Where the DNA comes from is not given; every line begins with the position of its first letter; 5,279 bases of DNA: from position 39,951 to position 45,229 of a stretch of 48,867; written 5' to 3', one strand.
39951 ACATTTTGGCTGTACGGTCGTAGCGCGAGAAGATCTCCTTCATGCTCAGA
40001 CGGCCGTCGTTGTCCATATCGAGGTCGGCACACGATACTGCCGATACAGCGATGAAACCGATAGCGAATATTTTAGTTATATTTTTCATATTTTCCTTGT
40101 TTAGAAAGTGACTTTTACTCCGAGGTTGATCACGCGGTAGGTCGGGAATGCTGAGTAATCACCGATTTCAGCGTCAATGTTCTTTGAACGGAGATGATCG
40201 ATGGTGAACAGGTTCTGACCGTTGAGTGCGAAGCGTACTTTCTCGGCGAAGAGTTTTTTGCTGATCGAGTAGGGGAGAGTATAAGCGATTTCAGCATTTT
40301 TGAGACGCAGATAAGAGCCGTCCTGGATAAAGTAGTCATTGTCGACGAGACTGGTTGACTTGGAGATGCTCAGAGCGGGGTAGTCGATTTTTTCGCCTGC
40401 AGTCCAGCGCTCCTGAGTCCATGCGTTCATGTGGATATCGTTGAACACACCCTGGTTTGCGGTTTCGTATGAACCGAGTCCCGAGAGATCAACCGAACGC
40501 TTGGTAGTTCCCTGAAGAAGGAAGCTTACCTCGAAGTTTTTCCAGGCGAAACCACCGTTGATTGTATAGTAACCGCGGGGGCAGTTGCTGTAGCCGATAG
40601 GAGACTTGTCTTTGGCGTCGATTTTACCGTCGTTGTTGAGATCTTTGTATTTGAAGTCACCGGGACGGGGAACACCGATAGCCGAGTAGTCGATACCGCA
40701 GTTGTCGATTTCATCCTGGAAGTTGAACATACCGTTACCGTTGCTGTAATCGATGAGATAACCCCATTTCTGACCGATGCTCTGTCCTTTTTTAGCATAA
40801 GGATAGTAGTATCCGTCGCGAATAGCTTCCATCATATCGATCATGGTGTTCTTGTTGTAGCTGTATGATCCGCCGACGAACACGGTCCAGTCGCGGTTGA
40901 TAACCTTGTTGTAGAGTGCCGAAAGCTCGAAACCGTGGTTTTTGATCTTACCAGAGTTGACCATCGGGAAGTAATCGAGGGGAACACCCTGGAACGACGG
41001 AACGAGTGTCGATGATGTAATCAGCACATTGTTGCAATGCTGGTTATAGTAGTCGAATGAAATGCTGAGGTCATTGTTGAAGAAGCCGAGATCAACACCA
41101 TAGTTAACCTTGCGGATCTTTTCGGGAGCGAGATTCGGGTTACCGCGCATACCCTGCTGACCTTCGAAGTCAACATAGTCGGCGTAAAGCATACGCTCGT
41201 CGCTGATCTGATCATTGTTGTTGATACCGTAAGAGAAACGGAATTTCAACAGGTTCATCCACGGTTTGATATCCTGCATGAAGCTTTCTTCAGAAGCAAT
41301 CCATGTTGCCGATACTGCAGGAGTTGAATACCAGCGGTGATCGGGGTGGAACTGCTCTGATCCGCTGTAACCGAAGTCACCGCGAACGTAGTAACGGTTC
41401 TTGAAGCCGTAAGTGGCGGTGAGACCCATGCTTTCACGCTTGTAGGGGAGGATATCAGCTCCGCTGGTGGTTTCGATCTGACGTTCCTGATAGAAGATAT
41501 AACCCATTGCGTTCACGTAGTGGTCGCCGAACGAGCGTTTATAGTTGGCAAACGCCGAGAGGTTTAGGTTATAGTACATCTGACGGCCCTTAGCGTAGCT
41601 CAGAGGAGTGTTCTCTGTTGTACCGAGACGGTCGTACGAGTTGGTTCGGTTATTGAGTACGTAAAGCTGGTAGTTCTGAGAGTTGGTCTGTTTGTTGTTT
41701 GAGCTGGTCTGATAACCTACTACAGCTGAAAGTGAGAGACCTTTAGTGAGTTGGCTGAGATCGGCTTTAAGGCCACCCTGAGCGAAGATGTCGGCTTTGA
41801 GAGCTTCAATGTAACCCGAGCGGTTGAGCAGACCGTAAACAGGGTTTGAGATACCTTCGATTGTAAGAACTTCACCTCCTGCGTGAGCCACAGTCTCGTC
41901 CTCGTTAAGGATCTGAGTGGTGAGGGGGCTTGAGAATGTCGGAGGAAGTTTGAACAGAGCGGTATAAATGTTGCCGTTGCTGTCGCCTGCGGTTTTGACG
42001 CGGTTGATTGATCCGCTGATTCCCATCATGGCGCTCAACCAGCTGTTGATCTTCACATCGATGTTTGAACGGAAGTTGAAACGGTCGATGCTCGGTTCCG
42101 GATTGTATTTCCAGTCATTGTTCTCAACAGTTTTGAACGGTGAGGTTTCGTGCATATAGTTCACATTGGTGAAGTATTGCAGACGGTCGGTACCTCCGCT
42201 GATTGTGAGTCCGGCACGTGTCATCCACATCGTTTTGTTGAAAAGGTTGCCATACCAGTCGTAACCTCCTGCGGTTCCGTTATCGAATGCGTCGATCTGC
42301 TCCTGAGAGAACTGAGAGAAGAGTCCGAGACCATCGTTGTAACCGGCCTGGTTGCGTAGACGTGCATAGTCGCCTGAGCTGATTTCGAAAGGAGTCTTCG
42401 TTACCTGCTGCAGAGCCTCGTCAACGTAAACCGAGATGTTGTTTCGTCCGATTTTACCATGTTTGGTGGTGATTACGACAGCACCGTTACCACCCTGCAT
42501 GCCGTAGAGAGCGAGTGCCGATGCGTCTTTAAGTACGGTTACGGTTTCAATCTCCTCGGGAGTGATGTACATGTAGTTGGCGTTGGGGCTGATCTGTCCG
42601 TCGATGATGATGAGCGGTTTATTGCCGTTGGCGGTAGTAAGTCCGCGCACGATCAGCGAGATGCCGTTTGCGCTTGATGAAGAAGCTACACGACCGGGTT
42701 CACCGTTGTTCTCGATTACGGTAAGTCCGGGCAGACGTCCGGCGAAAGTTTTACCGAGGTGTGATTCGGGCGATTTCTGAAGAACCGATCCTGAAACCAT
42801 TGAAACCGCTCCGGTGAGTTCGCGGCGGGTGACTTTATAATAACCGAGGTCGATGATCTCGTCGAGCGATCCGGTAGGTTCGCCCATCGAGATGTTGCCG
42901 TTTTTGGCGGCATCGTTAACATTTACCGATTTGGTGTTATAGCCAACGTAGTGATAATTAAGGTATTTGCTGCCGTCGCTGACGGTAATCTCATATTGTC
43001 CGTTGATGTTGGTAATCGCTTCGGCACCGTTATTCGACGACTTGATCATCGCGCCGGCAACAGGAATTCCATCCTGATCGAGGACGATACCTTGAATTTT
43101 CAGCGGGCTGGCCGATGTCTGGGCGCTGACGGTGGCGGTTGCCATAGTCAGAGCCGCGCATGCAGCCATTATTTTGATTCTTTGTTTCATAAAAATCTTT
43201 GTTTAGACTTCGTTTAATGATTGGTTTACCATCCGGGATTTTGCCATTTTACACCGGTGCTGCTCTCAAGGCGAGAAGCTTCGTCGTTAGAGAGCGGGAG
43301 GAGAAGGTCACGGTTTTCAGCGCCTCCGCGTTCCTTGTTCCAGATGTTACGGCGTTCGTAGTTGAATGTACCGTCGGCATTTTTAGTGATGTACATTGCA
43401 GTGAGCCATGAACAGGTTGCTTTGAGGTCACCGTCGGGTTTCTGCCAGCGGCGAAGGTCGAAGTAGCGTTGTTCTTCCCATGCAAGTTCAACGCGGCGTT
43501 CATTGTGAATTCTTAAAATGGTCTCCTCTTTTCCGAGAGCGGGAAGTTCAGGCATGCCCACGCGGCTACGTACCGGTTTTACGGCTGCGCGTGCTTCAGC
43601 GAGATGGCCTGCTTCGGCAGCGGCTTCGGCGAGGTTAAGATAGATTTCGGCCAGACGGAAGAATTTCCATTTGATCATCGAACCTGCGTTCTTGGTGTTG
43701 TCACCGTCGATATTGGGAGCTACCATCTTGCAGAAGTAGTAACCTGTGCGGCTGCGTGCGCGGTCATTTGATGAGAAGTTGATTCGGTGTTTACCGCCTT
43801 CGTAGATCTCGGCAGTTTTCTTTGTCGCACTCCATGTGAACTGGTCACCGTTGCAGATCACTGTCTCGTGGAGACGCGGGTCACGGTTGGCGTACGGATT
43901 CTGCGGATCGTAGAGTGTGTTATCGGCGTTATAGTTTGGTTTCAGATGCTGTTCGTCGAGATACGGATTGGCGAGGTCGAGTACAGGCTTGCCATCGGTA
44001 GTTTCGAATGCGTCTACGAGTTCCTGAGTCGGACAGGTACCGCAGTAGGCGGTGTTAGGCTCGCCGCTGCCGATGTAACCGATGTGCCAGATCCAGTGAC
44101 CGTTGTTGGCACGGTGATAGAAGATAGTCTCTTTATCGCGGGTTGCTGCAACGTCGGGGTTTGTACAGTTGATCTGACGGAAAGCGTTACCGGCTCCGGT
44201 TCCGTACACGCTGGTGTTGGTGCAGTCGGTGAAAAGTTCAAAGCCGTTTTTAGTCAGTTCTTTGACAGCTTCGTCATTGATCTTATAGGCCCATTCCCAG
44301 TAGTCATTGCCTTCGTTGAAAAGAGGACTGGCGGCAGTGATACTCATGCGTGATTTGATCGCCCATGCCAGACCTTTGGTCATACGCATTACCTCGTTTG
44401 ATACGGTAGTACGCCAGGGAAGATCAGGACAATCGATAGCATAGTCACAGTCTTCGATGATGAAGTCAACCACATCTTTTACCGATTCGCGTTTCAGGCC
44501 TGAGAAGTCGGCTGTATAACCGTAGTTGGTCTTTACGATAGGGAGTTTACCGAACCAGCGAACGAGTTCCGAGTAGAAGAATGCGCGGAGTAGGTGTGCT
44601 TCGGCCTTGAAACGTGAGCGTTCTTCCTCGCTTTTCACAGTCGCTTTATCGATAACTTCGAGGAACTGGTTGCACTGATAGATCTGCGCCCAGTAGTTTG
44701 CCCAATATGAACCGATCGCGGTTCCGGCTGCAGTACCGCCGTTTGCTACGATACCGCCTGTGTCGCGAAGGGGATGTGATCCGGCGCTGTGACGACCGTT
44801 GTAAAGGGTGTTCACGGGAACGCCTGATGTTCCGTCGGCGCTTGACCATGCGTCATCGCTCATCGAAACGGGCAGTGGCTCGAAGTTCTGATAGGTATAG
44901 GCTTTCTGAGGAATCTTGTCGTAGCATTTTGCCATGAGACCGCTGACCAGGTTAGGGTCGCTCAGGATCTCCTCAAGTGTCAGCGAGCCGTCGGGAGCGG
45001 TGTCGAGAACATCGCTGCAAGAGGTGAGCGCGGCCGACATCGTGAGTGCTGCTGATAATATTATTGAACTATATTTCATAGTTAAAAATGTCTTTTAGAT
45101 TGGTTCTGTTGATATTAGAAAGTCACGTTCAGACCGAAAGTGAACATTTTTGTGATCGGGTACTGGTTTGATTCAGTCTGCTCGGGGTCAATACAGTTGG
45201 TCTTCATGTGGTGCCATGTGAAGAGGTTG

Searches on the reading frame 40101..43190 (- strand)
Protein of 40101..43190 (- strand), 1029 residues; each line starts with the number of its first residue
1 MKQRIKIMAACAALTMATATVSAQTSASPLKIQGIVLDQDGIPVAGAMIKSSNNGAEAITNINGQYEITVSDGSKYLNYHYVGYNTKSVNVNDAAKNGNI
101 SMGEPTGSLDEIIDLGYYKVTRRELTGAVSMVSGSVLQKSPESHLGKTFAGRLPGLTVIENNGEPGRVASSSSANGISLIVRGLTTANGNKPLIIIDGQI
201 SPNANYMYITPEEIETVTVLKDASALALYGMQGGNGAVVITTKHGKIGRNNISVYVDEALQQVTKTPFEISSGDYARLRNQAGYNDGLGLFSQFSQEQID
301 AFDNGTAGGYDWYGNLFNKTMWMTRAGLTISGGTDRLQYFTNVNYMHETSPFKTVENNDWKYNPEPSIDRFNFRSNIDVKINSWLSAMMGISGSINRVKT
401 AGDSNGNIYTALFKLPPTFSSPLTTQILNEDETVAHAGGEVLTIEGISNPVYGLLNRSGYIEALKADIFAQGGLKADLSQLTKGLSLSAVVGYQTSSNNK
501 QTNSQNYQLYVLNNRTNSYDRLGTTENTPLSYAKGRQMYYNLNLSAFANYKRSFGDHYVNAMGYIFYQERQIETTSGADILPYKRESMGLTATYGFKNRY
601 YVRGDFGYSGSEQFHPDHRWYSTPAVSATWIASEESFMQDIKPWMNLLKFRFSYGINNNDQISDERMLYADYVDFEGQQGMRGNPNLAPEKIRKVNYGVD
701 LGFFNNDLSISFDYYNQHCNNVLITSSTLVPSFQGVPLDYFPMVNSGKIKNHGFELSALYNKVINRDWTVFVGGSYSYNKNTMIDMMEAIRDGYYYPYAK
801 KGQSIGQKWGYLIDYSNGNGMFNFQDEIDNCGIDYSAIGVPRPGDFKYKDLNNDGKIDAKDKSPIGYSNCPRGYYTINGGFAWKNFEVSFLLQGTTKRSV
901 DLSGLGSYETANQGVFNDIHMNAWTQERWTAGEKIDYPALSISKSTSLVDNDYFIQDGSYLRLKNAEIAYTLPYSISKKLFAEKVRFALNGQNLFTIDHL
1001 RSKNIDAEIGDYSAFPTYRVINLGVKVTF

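Call 7: search_protein_families(library=pfam, proteins=[window:40101-43190:-], max_evalue=0.001)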
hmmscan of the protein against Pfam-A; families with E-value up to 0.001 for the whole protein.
window:40101-43190:- (1029 aa): 4 families
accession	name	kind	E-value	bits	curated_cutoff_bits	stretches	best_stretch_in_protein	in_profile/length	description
PF07715.20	Plug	-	6.9e-12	46.3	23.9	1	122-237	2-107/107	TonB-dependent Receptor Plug Domain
PF13715.12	CarbopepD_reg_2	-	1.5e-09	38.2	32.2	1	32-112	1-86/88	CarboxypepD_reg-like domain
PF13620.12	CarboxypepD_reg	-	7.4e-07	29.9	32.3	1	32-91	2-67/82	Carboxypeptidase regulatory-like domain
PF15976.11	CooC_C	-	5.6e-05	23.5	29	1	32-83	19-68/93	CS1-pili formation C-terminal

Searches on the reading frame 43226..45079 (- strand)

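Call 7: search_protein_families(library=pfam, proteins=[window:43226-45079:-], max_evalue=0.001)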
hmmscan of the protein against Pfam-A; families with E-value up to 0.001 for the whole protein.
window:43226-45079:- (617 aa): 2 families
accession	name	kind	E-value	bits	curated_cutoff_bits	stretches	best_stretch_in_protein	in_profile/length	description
PF07980.17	SusD_RagB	-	2.6e-52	178.8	23.1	1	317-617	2-297/297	SusD family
PF14322.12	SusD-like_3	-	5.1e-17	63.2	27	1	122-245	74-189/191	Starch-binding associating with outer membrane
